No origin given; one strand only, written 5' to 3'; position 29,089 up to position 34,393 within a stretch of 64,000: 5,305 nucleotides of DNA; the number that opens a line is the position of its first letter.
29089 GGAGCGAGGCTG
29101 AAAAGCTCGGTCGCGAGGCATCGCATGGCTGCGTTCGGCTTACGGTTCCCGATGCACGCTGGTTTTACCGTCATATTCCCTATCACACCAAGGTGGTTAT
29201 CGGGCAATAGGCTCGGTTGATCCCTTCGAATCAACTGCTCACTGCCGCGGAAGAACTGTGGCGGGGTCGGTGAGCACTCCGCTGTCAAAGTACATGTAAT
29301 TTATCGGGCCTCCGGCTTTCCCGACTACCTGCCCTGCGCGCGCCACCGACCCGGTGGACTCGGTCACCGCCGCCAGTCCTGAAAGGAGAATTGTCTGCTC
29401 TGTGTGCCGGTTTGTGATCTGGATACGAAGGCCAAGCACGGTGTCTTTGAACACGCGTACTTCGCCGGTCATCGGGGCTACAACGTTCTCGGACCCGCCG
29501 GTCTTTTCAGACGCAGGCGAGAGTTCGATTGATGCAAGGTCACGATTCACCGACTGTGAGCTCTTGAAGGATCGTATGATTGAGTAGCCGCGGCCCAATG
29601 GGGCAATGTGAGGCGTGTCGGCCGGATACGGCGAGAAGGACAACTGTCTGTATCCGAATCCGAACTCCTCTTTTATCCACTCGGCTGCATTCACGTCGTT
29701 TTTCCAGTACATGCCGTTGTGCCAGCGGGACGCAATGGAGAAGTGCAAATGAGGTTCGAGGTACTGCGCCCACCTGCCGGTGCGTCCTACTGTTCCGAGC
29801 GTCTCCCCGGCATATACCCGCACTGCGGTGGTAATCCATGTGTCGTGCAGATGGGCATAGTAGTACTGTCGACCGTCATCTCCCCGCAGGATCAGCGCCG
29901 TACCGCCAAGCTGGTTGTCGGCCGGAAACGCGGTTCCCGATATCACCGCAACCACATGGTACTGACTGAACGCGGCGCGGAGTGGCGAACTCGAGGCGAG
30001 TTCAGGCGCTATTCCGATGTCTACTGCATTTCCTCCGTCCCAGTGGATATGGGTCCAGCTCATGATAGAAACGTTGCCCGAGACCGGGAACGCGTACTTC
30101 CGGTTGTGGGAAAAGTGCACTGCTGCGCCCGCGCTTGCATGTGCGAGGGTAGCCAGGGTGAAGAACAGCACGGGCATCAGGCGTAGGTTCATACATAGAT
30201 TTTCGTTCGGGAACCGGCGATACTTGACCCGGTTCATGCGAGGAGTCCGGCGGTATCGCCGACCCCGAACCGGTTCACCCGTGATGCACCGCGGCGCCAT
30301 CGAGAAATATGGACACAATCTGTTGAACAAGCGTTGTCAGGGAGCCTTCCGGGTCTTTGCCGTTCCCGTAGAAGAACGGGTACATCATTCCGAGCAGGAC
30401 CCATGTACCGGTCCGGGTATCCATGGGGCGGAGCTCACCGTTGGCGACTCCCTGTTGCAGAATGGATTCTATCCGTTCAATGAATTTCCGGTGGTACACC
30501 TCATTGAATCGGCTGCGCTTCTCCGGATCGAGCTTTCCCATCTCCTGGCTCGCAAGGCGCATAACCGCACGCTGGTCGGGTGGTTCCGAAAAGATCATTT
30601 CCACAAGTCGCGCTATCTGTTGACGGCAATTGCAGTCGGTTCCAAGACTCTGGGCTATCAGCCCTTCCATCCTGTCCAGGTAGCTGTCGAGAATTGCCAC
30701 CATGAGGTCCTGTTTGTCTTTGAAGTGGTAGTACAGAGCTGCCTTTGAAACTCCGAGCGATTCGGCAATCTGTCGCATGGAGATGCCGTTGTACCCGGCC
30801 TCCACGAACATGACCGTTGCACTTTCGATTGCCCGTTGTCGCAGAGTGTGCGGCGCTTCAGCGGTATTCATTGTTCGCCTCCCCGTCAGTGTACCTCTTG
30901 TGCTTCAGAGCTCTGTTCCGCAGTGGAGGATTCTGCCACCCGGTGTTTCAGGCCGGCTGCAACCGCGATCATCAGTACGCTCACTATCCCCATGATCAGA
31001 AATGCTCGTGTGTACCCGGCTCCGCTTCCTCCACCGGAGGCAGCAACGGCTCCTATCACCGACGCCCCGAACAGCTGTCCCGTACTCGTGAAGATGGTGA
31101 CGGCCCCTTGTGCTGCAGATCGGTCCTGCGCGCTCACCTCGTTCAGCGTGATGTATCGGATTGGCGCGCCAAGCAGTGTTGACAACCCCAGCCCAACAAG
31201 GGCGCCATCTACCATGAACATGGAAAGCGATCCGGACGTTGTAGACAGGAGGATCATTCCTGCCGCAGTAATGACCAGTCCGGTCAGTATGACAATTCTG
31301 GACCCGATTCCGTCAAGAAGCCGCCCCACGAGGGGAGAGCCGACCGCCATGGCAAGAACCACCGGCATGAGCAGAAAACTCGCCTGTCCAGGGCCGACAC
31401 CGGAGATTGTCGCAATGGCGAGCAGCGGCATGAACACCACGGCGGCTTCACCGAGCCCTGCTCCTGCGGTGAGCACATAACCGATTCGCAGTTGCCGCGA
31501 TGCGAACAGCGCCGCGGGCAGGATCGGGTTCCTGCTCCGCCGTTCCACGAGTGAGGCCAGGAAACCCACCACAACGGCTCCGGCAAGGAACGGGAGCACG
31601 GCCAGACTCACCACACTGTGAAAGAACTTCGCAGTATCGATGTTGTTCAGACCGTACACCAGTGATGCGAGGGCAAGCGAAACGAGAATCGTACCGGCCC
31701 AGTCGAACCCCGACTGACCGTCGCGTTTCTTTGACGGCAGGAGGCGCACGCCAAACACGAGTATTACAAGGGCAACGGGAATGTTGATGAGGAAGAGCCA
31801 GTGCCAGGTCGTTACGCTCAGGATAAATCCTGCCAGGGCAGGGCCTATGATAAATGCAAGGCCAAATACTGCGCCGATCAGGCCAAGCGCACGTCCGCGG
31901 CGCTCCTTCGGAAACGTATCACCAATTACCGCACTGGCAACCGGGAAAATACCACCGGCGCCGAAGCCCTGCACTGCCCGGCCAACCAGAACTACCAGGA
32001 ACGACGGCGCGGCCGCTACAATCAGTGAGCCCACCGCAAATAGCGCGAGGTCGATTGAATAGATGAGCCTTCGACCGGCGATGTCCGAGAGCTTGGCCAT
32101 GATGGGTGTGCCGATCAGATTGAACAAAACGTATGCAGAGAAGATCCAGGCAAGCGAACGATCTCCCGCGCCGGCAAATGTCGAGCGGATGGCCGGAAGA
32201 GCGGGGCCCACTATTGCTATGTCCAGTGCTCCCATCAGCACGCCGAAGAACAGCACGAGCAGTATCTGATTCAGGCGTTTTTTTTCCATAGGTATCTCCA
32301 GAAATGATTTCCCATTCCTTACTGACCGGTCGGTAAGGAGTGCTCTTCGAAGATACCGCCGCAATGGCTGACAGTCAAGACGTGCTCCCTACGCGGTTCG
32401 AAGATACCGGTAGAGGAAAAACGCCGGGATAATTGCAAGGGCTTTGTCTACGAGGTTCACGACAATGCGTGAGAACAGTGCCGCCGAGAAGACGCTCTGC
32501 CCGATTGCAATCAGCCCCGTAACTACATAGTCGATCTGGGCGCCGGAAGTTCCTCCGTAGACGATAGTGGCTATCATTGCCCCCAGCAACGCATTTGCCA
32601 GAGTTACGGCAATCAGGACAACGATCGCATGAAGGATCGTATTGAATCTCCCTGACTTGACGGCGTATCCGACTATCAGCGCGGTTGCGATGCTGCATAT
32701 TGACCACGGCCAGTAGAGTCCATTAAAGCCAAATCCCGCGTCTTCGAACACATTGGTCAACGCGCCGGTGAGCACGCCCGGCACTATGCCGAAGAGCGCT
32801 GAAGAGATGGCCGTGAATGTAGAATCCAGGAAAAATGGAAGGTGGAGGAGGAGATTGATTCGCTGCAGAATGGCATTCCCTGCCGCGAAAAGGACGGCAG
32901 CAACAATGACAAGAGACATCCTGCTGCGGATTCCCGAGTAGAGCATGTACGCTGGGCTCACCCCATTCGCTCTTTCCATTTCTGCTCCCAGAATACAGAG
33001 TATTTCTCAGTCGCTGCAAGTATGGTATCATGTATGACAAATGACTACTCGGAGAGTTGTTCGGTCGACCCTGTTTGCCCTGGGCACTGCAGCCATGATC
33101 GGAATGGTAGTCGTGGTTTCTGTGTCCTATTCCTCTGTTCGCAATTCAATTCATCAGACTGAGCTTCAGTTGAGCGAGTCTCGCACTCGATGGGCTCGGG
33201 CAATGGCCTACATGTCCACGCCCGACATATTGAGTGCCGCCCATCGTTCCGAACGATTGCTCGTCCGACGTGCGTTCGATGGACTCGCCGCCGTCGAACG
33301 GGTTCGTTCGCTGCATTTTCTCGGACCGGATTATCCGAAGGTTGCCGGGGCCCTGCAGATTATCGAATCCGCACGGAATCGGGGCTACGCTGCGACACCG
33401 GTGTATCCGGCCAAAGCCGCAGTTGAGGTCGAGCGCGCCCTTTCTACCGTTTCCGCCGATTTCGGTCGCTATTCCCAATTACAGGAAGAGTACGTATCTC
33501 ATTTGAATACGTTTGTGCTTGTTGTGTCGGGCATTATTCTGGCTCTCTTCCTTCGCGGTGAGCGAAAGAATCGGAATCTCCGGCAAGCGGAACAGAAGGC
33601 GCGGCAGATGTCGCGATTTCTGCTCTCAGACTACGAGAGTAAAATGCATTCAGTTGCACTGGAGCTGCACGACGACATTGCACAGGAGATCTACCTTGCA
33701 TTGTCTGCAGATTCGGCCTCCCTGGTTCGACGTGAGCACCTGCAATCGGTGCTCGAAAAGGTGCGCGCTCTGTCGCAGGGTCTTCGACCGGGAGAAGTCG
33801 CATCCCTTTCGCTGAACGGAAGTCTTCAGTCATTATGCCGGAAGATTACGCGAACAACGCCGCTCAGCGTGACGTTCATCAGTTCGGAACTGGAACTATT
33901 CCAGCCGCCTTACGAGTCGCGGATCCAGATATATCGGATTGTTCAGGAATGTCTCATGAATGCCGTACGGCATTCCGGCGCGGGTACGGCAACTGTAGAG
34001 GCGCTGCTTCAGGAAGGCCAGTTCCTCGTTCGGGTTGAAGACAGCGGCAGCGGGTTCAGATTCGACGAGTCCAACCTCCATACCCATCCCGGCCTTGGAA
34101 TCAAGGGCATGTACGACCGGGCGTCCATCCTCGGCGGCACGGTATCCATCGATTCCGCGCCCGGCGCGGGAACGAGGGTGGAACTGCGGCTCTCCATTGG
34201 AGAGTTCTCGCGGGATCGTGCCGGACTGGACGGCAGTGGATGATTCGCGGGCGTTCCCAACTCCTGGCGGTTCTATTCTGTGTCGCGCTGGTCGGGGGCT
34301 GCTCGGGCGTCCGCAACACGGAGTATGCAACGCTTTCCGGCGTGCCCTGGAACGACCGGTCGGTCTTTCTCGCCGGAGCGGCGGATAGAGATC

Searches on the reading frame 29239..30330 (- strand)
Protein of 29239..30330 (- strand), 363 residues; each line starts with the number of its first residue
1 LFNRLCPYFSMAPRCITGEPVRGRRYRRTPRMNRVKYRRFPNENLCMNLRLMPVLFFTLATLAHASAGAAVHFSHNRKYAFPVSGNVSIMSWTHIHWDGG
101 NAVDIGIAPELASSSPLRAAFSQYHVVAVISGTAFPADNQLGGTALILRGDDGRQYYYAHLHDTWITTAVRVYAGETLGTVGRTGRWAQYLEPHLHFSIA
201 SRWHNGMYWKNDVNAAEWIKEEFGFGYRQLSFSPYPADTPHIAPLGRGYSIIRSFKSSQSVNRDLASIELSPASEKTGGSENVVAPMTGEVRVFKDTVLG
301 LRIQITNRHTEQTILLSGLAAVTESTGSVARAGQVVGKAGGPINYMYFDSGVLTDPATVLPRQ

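Call 52: search_protein_families(library=pfam, proteins=[window:29239-30330:-], max_evalue=0.00001)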
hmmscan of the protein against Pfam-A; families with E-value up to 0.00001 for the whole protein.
window:29239-30330:- (363 aa): 1 family
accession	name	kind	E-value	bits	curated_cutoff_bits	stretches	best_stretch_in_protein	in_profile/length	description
PF01551.29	Peptidase_M23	-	1.8e-15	57.4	28.7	1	123-201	13-89/96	Peptidase family M23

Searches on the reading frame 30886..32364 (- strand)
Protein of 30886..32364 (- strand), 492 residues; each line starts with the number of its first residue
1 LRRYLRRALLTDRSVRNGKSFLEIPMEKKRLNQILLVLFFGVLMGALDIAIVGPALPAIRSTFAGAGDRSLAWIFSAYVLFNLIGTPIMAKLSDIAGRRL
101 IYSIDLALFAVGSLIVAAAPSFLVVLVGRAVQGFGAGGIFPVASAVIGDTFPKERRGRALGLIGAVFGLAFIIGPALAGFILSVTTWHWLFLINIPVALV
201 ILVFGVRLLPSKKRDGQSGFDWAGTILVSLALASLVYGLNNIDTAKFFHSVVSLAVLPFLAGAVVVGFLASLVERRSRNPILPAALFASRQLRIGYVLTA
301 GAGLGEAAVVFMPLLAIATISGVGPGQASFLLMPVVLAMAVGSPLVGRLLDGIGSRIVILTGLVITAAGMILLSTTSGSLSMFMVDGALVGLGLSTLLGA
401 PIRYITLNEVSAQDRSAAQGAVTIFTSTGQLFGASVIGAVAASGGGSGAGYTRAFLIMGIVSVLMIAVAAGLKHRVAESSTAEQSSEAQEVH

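Call 52: search_protein_families(library=pfam, proteins=[window:30886-32364:-], max_evalue=0.00001)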
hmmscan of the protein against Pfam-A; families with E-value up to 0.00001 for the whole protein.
window:30886-32364:- (492 aa): 2 families
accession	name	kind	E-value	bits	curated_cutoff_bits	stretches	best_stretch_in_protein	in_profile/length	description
PF07690.21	MFS_1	-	1.8e-53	182.1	33.4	2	38-287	1-276/347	Major Facilitator Superfamily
PF00083.30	Sugar_tr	-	3.3e-13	49.8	22.3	1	40-206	7-189/452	Sugar (and other) transporter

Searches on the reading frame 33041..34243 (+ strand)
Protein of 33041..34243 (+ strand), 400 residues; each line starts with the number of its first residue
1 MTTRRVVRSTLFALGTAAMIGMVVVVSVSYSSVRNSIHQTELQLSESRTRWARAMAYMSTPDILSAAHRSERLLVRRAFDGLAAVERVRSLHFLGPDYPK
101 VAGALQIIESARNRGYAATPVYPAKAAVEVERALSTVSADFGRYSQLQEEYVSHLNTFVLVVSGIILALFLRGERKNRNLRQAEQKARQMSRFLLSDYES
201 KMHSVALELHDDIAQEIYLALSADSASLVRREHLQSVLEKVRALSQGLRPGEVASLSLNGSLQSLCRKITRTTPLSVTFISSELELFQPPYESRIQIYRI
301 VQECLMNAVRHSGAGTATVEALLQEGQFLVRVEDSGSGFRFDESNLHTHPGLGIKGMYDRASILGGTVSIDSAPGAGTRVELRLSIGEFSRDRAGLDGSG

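Call 52: search_protein_families(library=pfam, proteins=[window:33041-34243:+], max_evalue=0.00001)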
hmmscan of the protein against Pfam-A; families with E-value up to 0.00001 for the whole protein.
window:33041-34243:+ (400 aa): 1 family
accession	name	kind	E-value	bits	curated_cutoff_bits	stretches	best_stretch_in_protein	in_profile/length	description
PF02518.31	HATPase_c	-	7.6e-12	46.1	26.4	1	294-385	3-108/111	Histidine kinase-, DNA gyrase B-, and HSP90-like ATPase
